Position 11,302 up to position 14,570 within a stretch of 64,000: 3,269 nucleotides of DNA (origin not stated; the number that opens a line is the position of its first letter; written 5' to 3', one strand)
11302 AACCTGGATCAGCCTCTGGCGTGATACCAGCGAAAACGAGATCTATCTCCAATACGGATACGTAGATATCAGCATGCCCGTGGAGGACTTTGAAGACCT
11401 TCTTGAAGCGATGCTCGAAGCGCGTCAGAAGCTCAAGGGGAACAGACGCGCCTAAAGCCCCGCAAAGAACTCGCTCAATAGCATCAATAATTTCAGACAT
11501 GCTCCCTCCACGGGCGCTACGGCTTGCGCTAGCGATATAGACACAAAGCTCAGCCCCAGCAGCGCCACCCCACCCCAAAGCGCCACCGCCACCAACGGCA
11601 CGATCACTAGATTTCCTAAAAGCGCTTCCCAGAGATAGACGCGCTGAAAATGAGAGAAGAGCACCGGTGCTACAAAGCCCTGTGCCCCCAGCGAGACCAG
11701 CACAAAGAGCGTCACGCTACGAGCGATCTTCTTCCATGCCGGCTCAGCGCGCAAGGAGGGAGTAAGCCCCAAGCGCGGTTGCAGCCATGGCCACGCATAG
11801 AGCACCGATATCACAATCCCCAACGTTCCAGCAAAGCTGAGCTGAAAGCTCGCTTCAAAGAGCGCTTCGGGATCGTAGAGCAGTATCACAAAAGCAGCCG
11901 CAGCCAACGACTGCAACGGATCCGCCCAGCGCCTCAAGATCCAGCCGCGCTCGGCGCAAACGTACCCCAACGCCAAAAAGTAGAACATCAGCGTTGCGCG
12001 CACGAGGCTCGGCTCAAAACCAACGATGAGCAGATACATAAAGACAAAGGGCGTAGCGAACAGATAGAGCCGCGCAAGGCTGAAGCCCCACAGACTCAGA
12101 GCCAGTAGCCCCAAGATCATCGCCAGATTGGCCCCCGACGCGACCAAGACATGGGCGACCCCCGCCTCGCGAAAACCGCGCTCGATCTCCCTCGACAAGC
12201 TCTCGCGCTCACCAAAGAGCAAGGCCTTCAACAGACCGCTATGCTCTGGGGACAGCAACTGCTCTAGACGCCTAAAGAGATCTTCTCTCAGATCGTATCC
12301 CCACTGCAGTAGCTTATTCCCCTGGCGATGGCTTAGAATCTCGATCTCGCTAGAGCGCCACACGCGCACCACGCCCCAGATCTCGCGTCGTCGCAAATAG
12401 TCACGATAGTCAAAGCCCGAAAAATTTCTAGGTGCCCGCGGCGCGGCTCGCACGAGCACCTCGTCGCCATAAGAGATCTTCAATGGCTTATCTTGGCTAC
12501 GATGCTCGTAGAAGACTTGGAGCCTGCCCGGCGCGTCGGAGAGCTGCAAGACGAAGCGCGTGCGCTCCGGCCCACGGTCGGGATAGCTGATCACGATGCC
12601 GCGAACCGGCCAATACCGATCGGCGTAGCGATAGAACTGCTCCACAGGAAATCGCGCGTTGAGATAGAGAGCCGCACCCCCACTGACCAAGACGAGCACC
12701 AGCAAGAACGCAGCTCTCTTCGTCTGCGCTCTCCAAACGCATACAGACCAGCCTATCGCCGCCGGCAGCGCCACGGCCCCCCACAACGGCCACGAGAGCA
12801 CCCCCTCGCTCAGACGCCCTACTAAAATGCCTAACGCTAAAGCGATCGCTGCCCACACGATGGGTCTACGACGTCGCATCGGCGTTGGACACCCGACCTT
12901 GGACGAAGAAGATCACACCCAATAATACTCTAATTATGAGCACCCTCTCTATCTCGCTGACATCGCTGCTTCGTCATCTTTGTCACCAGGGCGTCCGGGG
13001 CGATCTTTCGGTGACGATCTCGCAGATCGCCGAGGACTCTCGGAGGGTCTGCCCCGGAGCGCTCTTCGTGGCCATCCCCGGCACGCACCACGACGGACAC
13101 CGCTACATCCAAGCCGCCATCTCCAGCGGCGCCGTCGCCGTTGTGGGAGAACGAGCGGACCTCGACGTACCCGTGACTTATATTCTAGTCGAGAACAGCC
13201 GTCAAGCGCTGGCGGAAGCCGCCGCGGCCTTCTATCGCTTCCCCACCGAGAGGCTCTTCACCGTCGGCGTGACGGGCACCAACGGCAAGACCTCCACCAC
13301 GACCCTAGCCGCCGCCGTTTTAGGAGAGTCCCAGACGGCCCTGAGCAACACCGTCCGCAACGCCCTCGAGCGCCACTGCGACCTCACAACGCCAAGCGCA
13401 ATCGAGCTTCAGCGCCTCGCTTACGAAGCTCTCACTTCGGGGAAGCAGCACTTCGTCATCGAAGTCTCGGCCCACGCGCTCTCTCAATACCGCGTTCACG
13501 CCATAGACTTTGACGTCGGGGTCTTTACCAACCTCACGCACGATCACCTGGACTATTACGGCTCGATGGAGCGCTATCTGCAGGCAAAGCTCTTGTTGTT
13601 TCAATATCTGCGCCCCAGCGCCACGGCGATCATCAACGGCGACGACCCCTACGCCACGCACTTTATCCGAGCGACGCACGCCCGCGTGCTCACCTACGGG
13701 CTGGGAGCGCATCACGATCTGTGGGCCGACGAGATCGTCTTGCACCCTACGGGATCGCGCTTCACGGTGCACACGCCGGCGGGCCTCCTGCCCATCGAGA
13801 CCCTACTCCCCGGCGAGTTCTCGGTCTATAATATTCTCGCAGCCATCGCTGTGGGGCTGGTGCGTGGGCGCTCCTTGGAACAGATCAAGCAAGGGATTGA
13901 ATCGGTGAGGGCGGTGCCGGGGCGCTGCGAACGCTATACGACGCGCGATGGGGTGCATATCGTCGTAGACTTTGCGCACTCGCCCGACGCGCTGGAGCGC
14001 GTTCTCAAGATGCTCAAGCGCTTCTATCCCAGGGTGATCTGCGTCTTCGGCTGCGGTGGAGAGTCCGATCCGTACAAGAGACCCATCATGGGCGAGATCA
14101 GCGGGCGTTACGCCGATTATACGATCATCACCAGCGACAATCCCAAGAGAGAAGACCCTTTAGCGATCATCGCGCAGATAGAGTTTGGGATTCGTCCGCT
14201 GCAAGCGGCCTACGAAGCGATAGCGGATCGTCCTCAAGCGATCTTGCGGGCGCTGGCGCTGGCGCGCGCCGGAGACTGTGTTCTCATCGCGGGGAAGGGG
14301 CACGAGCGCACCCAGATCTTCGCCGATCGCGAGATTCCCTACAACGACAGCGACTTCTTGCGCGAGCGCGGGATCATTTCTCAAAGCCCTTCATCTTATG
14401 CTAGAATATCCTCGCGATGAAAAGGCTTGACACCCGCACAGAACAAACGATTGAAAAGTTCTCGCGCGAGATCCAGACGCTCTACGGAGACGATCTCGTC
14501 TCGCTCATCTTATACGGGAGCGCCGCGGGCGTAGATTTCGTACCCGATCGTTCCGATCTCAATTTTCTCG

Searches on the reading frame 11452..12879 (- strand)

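Call 52: search_protein_families(library=pfam, proteins=[window:11452-12879:-], max_evalue=0.00001)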
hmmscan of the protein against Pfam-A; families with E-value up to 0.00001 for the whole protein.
window:11452-12879:- (475 aa): 2 families
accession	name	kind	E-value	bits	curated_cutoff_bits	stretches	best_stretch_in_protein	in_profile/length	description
PF03772.21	Competence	-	1.1e-40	140.2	23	1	220-474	1-237/270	Competence protein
PF13567.11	DUF4131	-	4.5e-21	75.7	31.6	1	28-176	3-162/165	Domain of unknown function (DUF4131)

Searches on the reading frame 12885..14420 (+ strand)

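Call 52: search_protein_families(library=pfam, proteins=[window:12885-14420:+], max_evalue=0.00001)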
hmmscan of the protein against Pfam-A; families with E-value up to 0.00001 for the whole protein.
window:12885-14420:+ (511 aa): 3 families
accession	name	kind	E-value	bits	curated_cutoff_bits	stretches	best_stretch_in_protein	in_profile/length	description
PF08245.18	Mur_ligase_M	-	2.2e-56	191.4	24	1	129-323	1-199/200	Mur ligase middle domain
PF02875.26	Mur_ligase_C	-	2.1e-31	109.9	28.4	1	346-472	1-127/127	Mur ligase, glutamate ligase domain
PF01225.30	Mur_ligase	-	3.6e-12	46.9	21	1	45-117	2-95/95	Mur ligase family, catalytic domain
